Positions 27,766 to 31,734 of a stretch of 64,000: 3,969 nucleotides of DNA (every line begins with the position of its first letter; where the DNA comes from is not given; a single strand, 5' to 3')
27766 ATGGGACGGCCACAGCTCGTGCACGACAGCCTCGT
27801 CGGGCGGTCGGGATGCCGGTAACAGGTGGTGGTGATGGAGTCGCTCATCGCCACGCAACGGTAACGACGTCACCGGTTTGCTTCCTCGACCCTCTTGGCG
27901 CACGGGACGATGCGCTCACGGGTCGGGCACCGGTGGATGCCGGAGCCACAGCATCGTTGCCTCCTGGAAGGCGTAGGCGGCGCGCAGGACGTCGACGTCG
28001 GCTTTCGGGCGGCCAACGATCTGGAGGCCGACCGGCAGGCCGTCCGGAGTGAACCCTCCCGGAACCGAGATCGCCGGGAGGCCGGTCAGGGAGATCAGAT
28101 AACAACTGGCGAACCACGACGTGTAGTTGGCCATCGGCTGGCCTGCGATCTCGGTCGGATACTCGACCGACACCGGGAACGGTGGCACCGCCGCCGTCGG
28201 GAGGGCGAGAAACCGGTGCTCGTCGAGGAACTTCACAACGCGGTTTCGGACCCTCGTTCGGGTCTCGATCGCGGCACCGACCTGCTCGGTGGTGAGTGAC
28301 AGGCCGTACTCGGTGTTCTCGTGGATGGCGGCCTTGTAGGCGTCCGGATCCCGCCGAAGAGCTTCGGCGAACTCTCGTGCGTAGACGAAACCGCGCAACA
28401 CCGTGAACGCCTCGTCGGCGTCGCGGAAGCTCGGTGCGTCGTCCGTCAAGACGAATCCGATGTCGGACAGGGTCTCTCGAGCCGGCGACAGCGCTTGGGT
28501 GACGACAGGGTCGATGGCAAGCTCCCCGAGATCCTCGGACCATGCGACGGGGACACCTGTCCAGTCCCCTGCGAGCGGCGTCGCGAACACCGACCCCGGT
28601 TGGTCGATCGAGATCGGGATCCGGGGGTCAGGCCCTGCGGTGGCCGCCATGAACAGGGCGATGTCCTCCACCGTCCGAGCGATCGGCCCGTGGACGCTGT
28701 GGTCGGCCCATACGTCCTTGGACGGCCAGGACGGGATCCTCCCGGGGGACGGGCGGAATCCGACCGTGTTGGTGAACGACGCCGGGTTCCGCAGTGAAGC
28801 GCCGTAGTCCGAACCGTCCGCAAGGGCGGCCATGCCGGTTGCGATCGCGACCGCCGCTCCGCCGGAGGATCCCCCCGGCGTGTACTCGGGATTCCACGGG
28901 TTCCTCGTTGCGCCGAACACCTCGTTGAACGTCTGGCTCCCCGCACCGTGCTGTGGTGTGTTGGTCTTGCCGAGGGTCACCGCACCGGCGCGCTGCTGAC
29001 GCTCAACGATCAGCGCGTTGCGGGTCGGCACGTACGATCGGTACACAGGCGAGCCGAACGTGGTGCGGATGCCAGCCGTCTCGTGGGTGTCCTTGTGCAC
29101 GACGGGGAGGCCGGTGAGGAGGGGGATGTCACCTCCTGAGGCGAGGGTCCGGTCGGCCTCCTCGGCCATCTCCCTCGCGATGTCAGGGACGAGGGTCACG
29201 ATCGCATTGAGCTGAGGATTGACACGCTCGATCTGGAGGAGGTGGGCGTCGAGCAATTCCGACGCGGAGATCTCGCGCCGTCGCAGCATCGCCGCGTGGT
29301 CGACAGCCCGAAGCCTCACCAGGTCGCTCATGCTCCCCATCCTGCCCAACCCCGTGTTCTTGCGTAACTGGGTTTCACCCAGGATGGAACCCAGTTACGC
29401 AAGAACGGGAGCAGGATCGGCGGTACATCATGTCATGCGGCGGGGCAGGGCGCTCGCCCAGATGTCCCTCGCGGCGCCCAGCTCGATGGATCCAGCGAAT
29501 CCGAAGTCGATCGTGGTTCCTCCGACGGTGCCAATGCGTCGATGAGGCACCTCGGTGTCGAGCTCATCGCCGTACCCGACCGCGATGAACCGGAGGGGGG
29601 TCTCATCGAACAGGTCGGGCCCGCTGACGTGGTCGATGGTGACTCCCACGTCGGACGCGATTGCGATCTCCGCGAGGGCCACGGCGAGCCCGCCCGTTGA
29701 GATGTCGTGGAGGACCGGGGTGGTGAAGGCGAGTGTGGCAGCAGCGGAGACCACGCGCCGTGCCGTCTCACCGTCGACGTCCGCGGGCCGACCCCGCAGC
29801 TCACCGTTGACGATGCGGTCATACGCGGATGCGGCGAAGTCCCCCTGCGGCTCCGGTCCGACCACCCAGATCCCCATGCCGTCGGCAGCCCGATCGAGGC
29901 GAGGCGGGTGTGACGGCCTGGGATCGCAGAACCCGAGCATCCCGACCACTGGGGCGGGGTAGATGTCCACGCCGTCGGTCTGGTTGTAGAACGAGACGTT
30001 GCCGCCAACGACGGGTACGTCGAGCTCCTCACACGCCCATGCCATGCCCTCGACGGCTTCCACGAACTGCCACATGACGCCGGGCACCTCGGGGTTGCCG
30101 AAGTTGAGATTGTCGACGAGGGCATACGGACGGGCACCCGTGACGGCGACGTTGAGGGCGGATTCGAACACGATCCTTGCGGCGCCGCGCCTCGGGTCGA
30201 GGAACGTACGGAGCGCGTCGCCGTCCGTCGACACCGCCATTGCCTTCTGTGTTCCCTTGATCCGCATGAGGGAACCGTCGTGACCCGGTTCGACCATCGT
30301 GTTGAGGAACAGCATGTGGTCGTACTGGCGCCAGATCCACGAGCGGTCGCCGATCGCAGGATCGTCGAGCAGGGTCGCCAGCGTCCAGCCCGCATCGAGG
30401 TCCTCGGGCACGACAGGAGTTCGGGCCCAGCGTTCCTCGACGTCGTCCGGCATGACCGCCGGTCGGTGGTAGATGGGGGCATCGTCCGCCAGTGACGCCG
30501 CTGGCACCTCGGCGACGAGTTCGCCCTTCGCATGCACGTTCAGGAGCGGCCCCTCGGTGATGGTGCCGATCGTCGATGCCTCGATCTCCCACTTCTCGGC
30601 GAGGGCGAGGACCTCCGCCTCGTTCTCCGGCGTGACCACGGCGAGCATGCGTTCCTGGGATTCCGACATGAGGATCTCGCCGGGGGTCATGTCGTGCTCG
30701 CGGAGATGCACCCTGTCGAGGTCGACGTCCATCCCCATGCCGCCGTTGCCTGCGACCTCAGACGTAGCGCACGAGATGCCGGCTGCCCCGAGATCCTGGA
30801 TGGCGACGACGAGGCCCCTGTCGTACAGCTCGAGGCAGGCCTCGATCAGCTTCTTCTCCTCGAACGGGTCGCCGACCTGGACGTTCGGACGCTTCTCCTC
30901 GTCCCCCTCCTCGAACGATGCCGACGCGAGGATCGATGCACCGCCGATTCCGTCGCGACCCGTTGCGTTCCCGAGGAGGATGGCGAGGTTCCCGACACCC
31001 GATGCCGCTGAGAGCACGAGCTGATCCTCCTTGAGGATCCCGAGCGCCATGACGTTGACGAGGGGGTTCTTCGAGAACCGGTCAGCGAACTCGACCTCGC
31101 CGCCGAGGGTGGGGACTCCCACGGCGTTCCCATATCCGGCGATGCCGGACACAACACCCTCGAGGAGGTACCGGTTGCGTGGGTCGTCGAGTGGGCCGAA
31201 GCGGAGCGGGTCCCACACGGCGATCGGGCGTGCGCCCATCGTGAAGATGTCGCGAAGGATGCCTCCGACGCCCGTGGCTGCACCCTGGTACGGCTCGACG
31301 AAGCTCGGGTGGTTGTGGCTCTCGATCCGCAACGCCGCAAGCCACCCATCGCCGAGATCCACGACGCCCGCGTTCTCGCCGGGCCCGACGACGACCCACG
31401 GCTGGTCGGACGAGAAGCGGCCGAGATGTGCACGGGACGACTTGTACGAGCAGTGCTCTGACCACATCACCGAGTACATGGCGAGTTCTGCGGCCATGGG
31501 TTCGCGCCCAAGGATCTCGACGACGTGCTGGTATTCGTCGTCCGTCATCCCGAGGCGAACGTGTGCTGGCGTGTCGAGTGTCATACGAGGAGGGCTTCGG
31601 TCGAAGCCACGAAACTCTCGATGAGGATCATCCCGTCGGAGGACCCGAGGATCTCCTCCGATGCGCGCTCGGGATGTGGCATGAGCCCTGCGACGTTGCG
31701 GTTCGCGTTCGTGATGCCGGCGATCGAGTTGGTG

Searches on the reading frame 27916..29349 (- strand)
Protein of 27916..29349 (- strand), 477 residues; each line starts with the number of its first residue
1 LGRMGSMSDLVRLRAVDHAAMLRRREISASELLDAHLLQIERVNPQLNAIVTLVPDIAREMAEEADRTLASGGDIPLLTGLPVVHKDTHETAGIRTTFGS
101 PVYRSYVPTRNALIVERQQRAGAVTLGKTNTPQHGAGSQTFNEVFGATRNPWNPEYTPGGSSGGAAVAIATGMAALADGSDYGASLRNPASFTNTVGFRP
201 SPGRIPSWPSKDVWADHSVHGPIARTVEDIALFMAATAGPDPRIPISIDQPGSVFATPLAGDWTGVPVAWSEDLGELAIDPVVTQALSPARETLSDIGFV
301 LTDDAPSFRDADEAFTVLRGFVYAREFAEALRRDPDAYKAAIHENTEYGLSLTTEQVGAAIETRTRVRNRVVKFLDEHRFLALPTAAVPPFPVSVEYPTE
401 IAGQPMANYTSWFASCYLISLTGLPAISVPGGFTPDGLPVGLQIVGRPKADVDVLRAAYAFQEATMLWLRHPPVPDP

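Call 25: search_protein_families(library=pfam, proteins=[window:27916-29349:-], max_evalue=0.00001)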
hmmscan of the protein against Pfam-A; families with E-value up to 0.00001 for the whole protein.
window:27916-29349:- (477 aa): 1 family
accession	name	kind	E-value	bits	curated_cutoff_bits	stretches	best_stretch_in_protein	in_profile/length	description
PF01425.27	Amidase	-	3.7e-95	320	27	1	31-455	1-445/445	Amidase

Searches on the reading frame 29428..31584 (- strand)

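Call 25: search_protein_families(library=pfam, proteins=[window:29428-31584:-], max_evalue=0.00001)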
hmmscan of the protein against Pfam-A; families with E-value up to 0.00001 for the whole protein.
window:29428-31584:- (718 aa): 3 families
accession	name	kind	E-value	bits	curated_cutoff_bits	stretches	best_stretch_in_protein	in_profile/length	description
PF00586.29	AIRS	-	3e-48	163.3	24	2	69-183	1-111/112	AIR synthase related protein, N-terminal domain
PF02769.27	AIRS_C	-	2.1e-45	155.1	23.1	2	197-351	2-154/156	AIR synthase related protein, C-terminal domain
PF18072.6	FGAR-AT_linker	-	1.1e-14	55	26.6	1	10-48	9-50/50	Formylglycinamide ribonucleotide amidotransferase linker domain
